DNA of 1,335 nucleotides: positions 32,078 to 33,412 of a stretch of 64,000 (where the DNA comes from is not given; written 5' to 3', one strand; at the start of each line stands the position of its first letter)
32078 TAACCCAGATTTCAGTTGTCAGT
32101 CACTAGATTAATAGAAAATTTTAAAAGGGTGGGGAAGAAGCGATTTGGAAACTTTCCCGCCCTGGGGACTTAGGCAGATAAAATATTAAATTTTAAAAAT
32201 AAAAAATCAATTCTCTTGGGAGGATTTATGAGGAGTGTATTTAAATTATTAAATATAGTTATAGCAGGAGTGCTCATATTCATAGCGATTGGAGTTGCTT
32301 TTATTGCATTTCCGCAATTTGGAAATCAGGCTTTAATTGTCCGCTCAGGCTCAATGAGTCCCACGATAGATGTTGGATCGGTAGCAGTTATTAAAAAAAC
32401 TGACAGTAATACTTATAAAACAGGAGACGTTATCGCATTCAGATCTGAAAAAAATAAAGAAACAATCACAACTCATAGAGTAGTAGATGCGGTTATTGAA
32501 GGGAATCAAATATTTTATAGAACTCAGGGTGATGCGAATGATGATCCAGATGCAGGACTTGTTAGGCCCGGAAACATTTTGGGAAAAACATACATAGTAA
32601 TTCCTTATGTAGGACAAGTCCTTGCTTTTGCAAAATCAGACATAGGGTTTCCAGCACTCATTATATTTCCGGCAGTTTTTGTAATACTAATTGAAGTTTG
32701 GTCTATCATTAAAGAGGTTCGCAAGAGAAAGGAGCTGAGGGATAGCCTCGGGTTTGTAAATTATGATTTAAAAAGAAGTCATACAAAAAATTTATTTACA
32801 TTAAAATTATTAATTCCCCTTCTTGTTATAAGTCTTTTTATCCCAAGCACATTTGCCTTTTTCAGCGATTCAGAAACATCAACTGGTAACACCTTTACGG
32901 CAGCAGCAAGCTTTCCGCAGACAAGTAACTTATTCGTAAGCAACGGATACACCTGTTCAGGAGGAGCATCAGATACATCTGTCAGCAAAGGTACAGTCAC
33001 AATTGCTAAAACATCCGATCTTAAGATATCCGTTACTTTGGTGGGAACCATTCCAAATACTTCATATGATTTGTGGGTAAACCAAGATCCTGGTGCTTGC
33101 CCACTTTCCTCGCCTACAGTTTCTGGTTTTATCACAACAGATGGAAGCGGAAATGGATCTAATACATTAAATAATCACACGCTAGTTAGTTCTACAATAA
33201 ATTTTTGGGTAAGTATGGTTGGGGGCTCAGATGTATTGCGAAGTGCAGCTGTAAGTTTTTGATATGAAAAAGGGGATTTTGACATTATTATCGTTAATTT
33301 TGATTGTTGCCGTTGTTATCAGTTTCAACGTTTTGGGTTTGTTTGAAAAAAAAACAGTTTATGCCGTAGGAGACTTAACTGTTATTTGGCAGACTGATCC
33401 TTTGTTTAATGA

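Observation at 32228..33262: SipW signal peptidase fused in one ORF to a domain carrying its own SipW-cognate signal motif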

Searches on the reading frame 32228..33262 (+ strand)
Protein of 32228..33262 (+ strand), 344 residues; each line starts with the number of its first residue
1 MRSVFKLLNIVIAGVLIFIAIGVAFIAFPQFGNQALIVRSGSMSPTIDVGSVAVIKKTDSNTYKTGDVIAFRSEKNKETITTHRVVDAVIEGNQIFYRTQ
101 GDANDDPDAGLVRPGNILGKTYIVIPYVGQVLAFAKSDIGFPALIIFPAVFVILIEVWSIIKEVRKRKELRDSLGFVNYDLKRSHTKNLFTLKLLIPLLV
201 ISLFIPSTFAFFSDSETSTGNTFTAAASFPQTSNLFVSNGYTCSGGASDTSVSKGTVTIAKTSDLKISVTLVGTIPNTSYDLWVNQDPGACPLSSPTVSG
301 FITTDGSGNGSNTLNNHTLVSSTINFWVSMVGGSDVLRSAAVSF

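Call 3: search_protein_families(library=ncbifam, proteins=[window:32228-33262:+], max_evalue=0.01)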
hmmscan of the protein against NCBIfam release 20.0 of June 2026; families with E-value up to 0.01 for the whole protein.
window:32228-33262:+ (344 aa): 5 families
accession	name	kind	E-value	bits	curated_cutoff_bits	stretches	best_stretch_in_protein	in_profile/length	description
NF046067.1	SigPepSipWBacil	equivalog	4.6e-33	114.4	190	1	28-166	33-171/189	signal peptidase I SipW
TIGR02228.1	sigpep_I_arch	equivalog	2.1e-31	108.9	51.85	1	11-157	9-155/158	signal peptidase I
TIGR02227.1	sigpep_I_bact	equivalog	5.6e-09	36.1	47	1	16-98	4-85/162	signal peptidase I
TIGR04088.1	cognate_SipW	domain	7.3e-05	22.8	19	1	200-226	7-32/34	SipW-dependent-type signal peptide-containing protein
TIGR03943.1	TIGR03943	equivalog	0.0065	15.9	88.8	0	142-228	14-97/221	TIGR03943 family putative permease subunit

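Call 4: search_protein_families(library=pfam, proteins=[window:32228-33262:+], max_evalue=0.01)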
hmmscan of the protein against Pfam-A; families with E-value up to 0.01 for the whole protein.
window:32228-33262:+ (344 aa): 2 families
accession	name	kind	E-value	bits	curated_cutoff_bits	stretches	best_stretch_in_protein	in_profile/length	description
PF10502.14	Peptidase_S26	-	1.2e-06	29.1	22.9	1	15-86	6-78/168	Signal peptidase, peptidase S26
PF00717.28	Peptidase_S24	-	0.0046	17.1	23.3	1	35-80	37-77/116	Peptidase S24-like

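Call 5: find_homologous_proteins(query=window:32228-33262:+, max_evalue=0.001)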
Query window:32228-33262:+ (344 aa): 252 proteins with E <= 0.001 among 4836 candidates; the best 120 are listed.
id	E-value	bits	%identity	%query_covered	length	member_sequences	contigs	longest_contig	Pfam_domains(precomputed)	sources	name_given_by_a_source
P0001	7.5e-210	714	100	96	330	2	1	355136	PF10502.15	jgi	-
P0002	1.1e-142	493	66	100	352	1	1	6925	PF10502.15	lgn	-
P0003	6.4e-142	491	66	100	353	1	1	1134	PF10502.15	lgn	-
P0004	1.4e-131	457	63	100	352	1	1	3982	PF10502.15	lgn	-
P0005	2.3e-129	450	60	100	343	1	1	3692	PF10502.15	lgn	-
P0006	8.3e-129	448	62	100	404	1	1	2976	PF10502.15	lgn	-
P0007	2.9e-123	430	58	100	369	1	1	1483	PF10502.15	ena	-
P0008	2.9e-109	384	52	100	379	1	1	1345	-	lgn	-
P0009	2.6e-108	381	56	100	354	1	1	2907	PF10502.15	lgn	-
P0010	1.0e-97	346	54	97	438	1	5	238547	PF00932.26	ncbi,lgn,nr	ncbi:MAG: signal peptidase I [Candidatus Levybacteria bacterium]|nr:signal peptidase I [Candidatus L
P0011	1.8e-95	338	53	88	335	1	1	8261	-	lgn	-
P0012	6.6e-92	327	50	88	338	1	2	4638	-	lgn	-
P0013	9.7e-84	300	60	69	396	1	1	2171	PF00932.26,PF10502.15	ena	-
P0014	1.7e-83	299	64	70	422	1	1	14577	PF00932.26,PF10502.15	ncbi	-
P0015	1.1e-81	293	60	67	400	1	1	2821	PF00932.26,PF10502.15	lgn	-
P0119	5.6e-30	123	41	48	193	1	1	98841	-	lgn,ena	-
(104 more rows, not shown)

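Call 18: search_solved_structures(query=window:32228-33259:+, max_evalue=1, show_alignments=2)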
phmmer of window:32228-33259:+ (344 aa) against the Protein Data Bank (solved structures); distinct sequences matched with E-value up to 1: 3.
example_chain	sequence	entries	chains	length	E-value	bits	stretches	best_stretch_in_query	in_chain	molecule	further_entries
7p2q_A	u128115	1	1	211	2.8e-06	30.5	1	24-138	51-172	Signal peptidase complex catalytic subunit SEC11C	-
7p2p_A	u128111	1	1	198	6e-06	29.4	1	31-149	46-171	Signal peptidase complex catalytic subunit SEC11A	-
9rjb_A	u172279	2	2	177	1.2e-05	28.4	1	30-149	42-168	Signal peptidase complex catalytic subunit SEC11A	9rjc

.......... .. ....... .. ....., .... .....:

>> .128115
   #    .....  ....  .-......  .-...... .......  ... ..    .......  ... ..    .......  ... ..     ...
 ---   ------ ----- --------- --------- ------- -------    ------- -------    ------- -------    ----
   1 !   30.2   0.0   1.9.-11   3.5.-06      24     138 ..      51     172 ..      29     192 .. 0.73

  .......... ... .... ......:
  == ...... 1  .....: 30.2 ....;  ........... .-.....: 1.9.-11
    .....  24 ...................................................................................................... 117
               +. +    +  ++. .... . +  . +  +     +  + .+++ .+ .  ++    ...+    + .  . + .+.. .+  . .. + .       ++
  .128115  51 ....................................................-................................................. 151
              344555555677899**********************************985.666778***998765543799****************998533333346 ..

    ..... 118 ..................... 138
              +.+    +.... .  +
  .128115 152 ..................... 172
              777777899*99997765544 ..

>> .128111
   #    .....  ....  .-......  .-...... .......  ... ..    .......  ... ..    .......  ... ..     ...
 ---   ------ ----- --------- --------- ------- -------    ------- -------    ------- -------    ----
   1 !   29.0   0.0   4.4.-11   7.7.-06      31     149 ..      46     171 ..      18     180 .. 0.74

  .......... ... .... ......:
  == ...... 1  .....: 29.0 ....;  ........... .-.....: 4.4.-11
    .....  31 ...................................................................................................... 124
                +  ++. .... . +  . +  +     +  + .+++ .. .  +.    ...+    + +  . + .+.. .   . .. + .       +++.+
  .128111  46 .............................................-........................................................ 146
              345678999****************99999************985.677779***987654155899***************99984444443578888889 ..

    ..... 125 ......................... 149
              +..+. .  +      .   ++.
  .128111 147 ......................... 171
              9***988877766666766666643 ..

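Call 19: find_related_loci(query=A1, collection=genome_contigs, flank=6000)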
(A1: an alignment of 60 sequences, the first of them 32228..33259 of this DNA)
Query A1 (344 aa) in genome_contigs; peptide patterns used: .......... (x = any residue, [..] = any of these).
67 stretches matched a pattern; 64 encode a relative of the query (tblastn E <= 1e-3); 64 distinct loci.
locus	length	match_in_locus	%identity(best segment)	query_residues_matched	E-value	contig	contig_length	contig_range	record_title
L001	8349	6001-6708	70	1-236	3e-108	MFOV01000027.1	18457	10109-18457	MAG: Candidatus Levybacteria bacterium RIFCSPLOWO2_01_FULL_39_10 rifcsplowo2_01_scaffold_8690, whole genome shotgun sequ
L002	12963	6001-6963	54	1-335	1e-107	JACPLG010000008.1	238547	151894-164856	MAG: Candidatus Levyibacteriota bacterium isolate NC_groundwater_515_Ag_S-0.1um_38_10 S35_SO-1_scaffold_9186, whole geno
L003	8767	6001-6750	64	1-240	3e-90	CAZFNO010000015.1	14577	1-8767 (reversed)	MAG TPA_asm: uncultured Gammaproteobacteria bacterium isolate binchicken_co134_351 genome assembly, contig: NODE_8970_le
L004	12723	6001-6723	50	1-230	3e-69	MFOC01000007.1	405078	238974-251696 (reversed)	MAG: Candidatus Levybacteria bacterium RIFCSPHIGHO2_02_FULL_40_18 rifcsphigho2_02_scaffold_49, whole genome shotgun sequ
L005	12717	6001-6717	51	1-229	2e-67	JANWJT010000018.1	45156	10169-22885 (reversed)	MAG: Candidatus Microgenomates bacterium isolate CRAIB_MAG74 c_000000099751, whole genome shotgun sequence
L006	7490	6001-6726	50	1-230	7e-65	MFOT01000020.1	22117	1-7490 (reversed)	MAG: Candidatus Levybacteria bacterium RIFCSPLOWO2_01_FULL_38_21 rifcsplowo2_01_scaffold_4157, whole genome shotgun sequ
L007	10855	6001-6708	47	1-229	2e-64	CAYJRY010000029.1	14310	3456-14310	MAG TPA_asm: uncultured Gammaproteobacteria bacterium isolate ERP125453_co1_466 genome assembly, contig: NODE_4486_lengt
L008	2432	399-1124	47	1-229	4e-65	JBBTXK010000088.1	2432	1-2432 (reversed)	MAG: Patescibacteria group bacterium isolate H51-bin196_1 H51_bin196_1_000000000088, whole genome shotgun sequence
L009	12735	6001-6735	47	1-233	9e-63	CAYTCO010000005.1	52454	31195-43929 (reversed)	MAG TPA_asm: uncultured Gammaproteobacteria bacterium isolate SRP286056_co1_355 genome assembly, contig: NODE_616_length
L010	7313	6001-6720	48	1-233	1e-61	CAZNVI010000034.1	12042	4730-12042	MAG TPA_asm: uncultured Gammaproteobacteria bacterium isolate SRP192515_co1_25 genome assembly, contig: NODE_5205_length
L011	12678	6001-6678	50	1-229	3e-60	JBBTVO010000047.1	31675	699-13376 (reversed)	MAG: Patescibacteria group bacterium isolate H51-bin110_1 H51_bin110_1_000000000047, whole genome shotgun sequence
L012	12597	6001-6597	48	31-229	5e-58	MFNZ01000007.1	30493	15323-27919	MAG: Candidatus Levybacteria bacterium RIFCSPHIGHO2_02_FULL_37_13 rifcsphigho2_02_scaffold_12052, whole genome shotgun s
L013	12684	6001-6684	46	8-231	1e-57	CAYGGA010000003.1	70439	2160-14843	MAG TPA_asm: uncultured Gammaproteobacteria bacterium isolate ERP113451_co3_23 genome assembly, contig: NODE_152_length_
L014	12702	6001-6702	41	1-241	4e-57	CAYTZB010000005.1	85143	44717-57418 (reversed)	MAG TPA_asm: uncultured Gammaproteobacteria bacterium isolate binchicken_co134_900 genome assembly, contig: NODE_664_len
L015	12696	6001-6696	50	1-226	2e-55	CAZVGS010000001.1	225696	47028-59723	MAG TPA_asm: uncultured Gammaproteobacteria bacterium isolate binchicken_co16_182 genome assembly, contig: NODE_58_lengt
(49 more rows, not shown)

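Call 23: predict_structure(alignment_id=A1)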
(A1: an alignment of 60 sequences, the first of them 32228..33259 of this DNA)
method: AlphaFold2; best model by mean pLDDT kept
length: 344 residues; sequences in the alignment: 60
mean_pLDDT: 85.9   pTM: 0.53
mean pLDDT of the five models: 85.9, 85.4, 83.9, 83.7, 82.3
residues with pLDDT >= 90: 183; 70-90: 111; 50-70: 37; < 50: 13
segments of 3 or more residues with pLDDT < 50: 214-224
pLDDT, mean of each block of 10 residues (from residue 1): 90 93 87 91 94 95 96 95 98 97 96 97 94 88 88 88 85 60 58 76 70 50 60 90 76 94 90 93 83 83 95 92 88 91 87
secondary structure, 60 per line:
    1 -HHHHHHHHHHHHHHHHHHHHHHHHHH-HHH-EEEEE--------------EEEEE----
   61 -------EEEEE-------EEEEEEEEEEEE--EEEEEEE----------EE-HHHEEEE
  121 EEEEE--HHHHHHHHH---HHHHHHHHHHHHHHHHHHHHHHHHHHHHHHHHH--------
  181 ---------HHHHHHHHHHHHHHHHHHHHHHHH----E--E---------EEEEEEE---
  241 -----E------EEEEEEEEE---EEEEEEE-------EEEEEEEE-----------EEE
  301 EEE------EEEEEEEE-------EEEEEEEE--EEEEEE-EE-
elements in order: H2-27 E33-37 E52-56 E68-72 E80-91 E94-100 E117-125 H128-136 H140-172 H190-213 E231-237 E253-261 E265-271 E279-286 E298-303 E310-317 E325-332 E335-340

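Call 46: find_encoding_contigs(protein=P0119, flank=6000, max_places=2)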
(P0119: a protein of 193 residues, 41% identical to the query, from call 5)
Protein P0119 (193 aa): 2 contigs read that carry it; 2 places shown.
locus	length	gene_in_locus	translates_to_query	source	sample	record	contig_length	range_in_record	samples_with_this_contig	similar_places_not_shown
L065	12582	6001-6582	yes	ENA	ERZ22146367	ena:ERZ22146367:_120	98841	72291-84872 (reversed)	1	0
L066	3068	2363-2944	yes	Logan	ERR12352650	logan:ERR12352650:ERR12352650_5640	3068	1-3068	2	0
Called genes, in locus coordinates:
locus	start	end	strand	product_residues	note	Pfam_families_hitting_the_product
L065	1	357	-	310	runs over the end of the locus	-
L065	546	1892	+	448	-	PF02225:PA, PF04389:Peptidase_M28, PF01546:Peptidase_M20 (weak)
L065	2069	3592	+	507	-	-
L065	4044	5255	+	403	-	PF00486:Trans_reg_C (weak), PF03704:BTAD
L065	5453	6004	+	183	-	-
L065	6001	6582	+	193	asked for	-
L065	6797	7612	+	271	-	PF12389:Peptidase_M73 (faint)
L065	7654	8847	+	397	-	PF12389:Peptidase_M73 (faint)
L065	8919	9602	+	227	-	-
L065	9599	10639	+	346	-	-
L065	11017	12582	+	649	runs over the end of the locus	PF00395:SLH (faint), PF00089:Trypsin, PF13365:Trypsin_2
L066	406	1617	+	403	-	PF00486:Trans_reg_C (weak), PF03704:BTAD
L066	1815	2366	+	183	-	-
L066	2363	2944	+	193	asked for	-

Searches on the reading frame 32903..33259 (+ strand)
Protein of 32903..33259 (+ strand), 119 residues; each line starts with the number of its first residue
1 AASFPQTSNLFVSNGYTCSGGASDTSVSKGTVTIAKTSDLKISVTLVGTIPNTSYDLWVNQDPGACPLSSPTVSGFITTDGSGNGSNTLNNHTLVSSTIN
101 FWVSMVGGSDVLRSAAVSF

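Call 48: search_protein_representatives(protein=window:32903-33259:+)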
Query: 119 residues. Proteins with E-value up to 0.001 (for the whole library): 82; up to 1e-10: 46; up to 1e-30: 3. The best 82 are listed.
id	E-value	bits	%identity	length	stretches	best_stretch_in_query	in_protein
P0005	6.8e-40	152.3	67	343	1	4-119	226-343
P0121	6.4e-39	149.2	66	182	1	5-118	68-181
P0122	5.3e-38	146.2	39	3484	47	65-96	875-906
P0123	1.2e-27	112.9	56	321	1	1-117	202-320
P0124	2.5e-26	108.6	53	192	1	1-119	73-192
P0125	3.6e-26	108.1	53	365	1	7-119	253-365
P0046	1.8e-25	105.9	49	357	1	5-119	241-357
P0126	2.2e-24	102.4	50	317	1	2-116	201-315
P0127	2.7e-24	102.1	51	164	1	4-119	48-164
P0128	2.9e-24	102.0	52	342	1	2-118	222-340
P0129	9.7e-24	100.3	48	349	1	2-116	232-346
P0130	2.4e-23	99.0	48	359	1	6-118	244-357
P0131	1.6e-22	96.4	46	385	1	6-119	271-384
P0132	2.2e-22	96.0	50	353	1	6-117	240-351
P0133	2.4e-22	95.8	45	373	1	3-117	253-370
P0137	3.4e-20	88.9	48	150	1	9-117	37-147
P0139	5.5e-20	88.2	47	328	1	6-118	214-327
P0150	2.7e-17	79.6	45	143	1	15-117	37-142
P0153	1.2e-14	71.1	42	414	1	10-118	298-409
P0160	1.9e-12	63.9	42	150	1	8-118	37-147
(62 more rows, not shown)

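Call 50: find_encoding_contigs(protein=P0127, flank=4000, max_places=3)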
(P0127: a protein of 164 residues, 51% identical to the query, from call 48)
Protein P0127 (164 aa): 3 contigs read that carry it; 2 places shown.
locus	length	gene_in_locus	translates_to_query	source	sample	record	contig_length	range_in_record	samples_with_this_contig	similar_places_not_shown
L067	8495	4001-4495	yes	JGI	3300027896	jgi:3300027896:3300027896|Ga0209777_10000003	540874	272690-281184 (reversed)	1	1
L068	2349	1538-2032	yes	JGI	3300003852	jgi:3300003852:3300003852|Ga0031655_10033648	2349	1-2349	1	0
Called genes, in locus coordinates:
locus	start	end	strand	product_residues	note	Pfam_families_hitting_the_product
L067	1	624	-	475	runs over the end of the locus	PF13231:PMT_2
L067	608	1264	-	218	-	PF08889:WbqC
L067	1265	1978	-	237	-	PF02585:PIG-L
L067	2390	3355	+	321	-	PF12389:Peptidase_M73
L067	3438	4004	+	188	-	-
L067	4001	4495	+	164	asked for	-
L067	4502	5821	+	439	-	PF00932:LTD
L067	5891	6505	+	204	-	-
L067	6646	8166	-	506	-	PF03237:Terminase_6N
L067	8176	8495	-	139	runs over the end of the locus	-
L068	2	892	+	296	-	?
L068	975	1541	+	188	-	-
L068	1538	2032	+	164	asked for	-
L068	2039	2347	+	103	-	?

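Call 51: find_encoding_contigs(protein=P0121, flank=4000, max_places=3)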
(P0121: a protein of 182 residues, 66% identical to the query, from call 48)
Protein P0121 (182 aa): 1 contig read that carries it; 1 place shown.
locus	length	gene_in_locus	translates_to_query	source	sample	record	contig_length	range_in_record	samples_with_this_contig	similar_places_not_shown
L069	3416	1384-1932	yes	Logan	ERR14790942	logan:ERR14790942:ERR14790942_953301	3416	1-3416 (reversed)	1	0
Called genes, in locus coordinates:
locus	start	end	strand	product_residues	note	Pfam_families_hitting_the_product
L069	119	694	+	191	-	PF12389:Peptidase_M73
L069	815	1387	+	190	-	-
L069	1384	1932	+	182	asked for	-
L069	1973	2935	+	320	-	PF00353:HemolysinCabind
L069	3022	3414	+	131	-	?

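Call 60: search_protein_families(library=pfam, proteins=[window:32903-33259:+, P0137, P0150, P0160, P0139, P0153], max_evalue=1)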
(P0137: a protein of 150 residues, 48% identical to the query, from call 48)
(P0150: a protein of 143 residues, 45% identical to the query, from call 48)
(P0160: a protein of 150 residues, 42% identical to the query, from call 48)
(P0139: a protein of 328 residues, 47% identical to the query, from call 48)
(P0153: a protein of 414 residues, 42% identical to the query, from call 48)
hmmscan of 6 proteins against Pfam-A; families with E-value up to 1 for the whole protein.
window:32903-33259:+ (119 aa): 1 family
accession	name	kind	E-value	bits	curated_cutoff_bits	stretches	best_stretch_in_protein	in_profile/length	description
PF17188.9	MucB_RseB_C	-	0.16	12.6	30.1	1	19-54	56-88/97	MucB/RseB C-terminal domain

P0137 (150 aa): 3 families
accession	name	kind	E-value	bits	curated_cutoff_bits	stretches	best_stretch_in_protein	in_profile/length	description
PF03840.19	SecG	-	0.019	15.5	29.2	1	8-44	2-40/70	Preprotein translocase SecG subunit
PF09610.15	Myco_arth_vir_N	-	0.15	12.8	22.4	1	3-23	10-30/32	Mycoplasma virulence signal region (Myco_arth_vir_N)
PF08139.17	LPAM_1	-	0.24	12.4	20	1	1-15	1-15/18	Prokaryotic membrane lipoprotein lipid attachment site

P0150 (143 aa): 2 families
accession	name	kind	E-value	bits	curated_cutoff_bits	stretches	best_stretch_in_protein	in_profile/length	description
PF10099.14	RskA_C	-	0.008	16.9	29.4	1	7-113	2-101/135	Anti-sigma-K factor rskA, C-terminal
PF20082.4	DUF6476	-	0.098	13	24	1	4-57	19-68/91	Family of unknown function (DUF6476)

P0160 (150 aa): 1 family
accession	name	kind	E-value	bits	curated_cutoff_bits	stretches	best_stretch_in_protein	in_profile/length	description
PF07172.16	GRP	-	0.039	15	30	1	1-56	1-57/90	Glycine rich protein family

P0139 (328 aa): 1 family
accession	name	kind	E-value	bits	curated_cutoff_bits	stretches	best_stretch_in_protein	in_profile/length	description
PF12389.13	Peptidase_M73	-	0.0023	18.2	22.5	1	10-66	9-61/196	Camelysin metallo-endopeptidase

P0153 (414 aa): 0 families
